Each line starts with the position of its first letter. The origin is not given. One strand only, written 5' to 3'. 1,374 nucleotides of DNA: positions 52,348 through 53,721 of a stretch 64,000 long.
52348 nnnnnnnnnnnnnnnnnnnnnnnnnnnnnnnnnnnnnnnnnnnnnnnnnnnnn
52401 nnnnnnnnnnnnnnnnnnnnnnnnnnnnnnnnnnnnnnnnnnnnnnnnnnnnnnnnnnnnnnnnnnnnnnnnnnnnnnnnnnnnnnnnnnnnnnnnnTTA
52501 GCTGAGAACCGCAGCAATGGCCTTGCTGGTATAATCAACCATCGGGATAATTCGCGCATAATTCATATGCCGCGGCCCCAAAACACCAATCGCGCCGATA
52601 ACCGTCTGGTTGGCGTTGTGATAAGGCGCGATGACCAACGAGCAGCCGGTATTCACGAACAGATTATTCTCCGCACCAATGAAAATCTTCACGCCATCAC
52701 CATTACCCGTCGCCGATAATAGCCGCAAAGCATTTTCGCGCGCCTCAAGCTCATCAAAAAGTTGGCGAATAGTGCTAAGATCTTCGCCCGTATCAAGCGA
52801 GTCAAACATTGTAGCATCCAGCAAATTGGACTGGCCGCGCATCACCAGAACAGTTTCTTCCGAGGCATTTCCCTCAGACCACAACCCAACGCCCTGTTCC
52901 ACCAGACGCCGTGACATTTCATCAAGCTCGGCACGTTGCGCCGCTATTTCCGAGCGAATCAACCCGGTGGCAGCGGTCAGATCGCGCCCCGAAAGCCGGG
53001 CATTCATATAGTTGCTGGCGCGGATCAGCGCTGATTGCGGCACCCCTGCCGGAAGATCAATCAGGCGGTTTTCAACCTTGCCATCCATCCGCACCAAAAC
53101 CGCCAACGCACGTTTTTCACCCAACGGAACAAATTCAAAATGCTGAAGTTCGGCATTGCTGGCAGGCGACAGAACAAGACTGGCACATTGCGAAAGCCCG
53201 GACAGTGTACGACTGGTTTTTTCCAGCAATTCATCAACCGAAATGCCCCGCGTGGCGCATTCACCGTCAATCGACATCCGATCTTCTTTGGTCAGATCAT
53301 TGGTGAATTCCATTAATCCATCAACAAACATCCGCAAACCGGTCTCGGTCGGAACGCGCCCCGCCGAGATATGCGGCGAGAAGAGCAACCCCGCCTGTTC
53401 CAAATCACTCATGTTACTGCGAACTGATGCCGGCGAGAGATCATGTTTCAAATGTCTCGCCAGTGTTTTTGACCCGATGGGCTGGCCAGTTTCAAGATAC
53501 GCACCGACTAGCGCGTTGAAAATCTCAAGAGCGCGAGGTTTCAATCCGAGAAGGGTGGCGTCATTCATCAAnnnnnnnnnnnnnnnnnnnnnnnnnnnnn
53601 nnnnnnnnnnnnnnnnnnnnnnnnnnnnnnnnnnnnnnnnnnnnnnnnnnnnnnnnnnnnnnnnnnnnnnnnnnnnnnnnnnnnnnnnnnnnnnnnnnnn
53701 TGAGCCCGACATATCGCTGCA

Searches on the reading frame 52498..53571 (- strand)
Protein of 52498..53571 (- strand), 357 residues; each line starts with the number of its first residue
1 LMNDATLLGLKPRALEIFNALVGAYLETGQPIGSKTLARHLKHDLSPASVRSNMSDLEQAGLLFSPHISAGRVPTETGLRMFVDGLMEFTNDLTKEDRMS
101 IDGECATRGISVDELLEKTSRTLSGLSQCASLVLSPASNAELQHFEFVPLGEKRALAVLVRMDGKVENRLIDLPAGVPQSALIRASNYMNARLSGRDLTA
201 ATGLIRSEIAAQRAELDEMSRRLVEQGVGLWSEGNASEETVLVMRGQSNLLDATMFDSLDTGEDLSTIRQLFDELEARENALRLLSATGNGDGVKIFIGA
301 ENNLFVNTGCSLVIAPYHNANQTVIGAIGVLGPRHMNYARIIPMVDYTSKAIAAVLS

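Call 3: search_protein_families(library=pfam, proteins=[window:52498-53571:-], max_evalue=1)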
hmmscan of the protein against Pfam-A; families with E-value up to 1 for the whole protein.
window:52498-53571:- (357 aa): 6 families
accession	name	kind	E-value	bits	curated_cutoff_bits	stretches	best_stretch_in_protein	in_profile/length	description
PF01628.27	HrcA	-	1.4e-55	189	22.2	1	113-342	1-215/215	HrcA protein C terminal domain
PF08461.16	HTH_12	-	0.006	16.9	21.4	1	27-81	9-65/66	Ribonuclease R winged-helix domain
PF03444.21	HrcA_DNA-bdg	-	0.052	13.6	21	1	15-65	7-55/79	Winged helix-turn-helix transcription repressor, HrcA DNA-binding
PF12840.13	HTH_20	-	0.061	13.8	27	1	17-63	9-48/51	Helix-turn-helix domain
PF20075.5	DUF6471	-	0.1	12.9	26.8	0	200-228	4-32/65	Domain of unknown function (DUF6471)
PF18152.6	DAHP_snth_FXD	-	0.14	12.5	27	0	320-345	34-59/67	DAHP synthase ferredoxin-like domain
